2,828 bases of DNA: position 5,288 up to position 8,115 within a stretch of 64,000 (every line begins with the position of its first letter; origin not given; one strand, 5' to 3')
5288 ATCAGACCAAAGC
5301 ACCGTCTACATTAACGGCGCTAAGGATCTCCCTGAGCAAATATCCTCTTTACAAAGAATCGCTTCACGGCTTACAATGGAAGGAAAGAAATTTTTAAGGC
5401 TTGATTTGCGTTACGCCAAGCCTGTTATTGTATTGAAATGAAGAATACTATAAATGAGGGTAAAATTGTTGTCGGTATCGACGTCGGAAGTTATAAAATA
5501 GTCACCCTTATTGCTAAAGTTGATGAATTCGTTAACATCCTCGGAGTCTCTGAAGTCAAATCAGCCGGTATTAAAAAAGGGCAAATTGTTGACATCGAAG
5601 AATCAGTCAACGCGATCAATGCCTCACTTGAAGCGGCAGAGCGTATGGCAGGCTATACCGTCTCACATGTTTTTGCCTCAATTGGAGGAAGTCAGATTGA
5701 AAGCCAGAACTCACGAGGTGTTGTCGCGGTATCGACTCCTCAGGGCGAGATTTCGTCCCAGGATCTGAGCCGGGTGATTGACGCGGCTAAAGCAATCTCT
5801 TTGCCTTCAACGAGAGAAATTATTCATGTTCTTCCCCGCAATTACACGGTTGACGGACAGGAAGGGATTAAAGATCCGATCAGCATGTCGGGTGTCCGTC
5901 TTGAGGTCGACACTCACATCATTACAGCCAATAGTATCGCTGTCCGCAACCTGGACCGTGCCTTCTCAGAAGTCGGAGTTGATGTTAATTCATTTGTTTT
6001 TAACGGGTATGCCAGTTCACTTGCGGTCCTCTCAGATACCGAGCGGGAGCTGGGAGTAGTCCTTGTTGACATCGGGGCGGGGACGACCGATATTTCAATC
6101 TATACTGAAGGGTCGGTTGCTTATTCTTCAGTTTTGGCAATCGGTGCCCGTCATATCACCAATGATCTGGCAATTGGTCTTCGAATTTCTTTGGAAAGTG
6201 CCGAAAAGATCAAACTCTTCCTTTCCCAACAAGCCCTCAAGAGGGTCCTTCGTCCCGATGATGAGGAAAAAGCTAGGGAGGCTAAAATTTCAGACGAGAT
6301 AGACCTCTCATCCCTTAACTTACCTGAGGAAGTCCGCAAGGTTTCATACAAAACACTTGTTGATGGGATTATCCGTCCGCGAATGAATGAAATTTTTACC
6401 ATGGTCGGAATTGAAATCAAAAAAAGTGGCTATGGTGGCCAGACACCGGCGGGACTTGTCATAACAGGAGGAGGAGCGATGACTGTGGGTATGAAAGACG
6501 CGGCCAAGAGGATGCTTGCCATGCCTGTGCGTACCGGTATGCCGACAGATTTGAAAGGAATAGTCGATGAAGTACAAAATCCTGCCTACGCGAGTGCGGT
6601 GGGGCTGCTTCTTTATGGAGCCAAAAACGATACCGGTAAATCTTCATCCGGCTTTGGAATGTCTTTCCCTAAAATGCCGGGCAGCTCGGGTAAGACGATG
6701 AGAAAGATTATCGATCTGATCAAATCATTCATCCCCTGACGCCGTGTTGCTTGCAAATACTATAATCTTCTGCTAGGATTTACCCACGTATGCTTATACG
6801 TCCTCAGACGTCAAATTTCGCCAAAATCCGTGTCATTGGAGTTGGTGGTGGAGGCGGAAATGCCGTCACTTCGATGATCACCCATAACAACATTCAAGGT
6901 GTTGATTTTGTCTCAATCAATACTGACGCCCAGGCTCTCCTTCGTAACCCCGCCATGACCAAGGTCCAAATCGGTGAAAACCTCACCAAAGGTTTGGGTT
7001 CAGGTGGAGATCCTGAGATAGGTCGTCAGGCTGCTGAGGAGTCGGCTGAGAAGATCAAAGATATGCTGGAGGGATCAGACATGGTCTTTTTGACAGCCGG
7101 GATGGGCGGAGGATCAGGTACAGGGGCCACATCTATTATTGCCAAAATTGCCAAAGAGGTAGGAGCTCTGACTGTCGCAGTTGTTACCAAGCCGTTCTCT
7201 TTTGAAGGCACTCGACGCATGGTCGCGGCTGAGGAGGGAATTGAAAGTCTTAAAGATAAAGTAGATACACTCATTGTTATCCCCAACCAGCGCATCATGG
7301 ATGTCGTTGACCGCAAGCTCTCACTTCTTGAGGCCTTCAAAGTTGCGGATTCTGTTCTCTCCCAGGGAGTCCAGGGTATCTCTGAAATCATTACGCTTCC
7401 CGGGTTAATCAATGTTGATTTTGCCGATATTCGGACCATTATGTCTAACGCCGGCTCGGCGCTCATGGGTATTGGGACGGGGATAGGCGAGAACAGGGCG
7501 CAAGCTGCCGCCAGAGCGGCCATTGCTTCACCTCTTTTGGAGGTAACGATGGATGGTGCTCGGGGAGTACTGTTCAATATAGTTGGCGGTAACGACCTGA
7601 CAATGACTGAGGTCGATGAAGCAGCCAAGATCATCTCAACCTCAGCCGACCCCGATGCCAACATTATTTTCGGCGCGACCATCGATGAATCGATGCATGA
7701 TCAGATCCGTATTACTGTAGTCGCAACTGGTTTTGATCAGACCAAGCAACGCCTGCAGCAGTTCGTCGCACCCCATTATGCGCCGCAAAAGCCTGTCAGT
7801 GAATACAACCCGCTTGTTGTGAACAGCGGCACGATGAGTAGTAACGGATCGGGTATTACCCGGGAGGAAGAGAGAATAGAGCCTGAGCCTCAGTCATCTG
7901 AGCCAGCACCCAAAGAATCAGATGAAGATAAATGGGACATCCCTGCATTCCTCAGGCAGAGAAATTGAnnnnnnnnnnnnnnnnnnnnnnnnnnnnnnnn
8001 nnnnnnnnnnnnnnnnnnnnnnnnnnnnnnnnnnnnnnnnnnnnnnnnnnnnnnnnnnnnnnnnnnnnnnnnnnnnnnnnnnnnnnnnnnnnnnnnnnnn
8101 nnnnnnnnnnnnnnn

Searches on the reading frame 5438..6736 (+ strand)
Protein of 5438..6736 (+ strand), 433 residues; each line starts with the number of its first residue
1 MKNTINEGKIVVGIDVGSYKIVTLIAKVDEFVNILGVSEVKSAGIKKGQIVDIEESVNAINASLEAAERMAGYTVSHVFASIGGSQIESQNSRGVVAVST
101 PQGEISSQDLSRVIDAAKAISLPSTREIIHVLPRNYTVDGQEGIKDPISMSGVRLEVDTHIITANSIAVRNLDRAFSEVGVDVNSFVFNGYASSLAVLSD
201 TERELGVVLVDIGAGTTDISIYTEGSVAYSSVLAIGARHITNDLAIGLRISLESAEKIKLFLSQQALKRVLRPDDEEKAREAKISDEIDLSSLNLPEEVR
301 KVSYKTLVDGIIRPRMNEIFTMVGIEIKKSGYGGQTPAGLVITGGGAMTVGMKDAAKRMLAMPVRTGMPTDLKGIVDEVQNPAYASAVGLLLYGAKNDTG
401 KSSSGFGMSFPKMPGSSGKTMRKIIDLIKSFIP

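Call 67: search_protein_families(library=pfam, proteins=[window:5438-6736:+], max_evalue=0.0001)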
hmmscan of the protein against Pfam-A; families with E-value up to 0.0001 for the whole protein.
window:5438-6736:+ (433 aa): 5 families
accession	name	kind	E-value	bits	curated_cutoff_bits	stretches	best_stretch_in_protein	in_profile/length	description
PF14450.12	FtsA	-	5.6e-36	124.1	31.8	2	208-389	1-127/127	Cell division protein FtsA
PF02491.25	SHS2_FTSA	-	1.2e-31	109.4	25.4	1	84-163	1-79/79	SHS2 domain inserted in FTSA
PF11104.14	PilM_2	-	3.2e-09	36.6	27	1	181-282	155-259/340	Type IV pilus assembly protein PilM;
PF06277.17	EutA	-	1.5e-05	24.5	27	1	190-244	129-182/475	Ethanolamine utilisation protein EutA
PF06723.19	MreB_Mbl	-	2e-05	24.1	27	1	200-366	140-303/327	MreB/Mbl protein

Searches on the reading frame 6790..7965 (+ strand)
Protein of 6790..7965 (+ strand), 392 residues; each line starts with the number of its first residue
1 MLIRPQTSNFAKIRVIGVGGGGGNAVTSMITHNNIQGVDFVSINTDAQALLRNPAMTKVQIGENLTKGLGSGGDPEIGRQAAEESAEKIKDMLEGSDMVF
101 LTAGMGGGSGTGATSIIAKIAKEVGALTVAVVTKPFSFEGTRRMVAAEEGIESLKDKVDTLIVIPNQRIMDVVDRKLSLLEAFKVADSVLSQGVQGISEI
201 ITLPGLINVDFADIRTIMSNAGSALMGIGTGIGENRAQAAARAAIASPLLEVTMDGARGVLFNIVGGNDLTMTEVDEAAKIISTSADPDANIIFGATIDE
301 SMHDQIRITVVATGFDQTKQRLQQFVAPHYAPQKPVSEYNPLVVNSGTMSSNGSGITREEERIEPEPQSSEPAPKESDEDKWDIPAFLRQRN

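Call 67: search_protein_families(library=pfam, proteins=[window:6790-7965:+], max_evalue=0.0001)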
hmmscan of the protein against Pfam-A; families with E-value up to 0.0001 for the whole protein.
window:6790-7965:+ (392 aa): 2 families
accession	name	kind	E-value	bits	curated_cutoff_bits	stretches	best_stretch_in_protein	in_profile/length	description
PF00091.31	Tubulin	-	6e-50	170.6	33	1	12-173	1-189/190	Tubulin/FtsZ family, GTPase domain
PF12327.13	FtsZ_C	-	2.5e-36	124.3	27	1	222-316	1-95/95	FtsZ family, C-terminal domain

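Call 74: list_cluster_members(proteins=[window:6790-7965:+, window:5438-6736:+, window:27414-29633:+, window:20171-20578:+, window:18858-20165:+])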
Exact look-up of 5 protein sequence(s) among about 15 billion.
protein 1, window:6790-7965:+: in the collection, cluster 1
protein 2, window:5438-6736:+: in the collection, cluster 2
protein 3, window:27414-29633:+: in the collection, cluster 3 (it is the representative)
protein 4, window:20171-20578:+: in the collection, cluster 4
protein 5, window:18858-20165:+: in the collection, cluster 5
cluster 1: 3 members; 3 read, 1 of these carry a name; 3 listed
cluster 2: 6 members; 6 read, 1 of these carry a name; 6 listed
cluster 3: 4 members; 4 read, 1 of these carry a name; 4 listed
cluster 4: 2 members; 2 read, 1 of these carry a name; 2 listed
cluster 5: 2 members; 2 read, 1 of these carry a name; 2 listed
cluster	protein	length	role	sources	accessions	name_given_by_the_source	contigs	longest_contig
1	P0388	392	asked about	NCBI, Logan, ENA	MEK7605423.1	MAG: cell division protein FtsZ [Patescibacteria group bacterium]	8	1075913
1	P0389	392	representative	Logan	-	-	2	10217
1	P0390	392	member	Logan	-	-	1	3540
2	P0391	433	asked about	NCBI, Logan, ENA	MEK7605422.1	MAG: cell division protein FtsA [Patescibacteria group bacterium]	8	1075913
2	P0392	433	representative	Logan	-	-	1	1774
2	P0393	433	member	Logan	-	-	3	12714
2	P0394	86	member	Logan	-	-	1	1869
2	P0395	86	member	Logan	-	-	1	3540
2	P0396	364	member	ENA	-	-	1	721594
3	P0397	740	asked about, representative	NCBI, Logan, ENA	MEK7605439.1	MAG: heavy metal translocating P-type ATPase [Patescibacteria group bacterium]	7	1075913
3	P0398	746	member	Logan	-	-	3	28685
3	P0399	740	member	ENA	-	-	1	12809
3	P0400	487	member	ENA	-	-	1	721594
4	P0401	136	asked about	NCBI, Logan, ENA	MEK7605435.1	MAG: Imm44 family immunity protein [Patescibacteria group bacterium]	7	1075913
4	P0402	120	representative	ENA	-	-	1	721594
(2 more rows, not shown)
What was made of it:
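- On Imm44 immunity proteins: NCBI also names it Imm44 (call 74).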
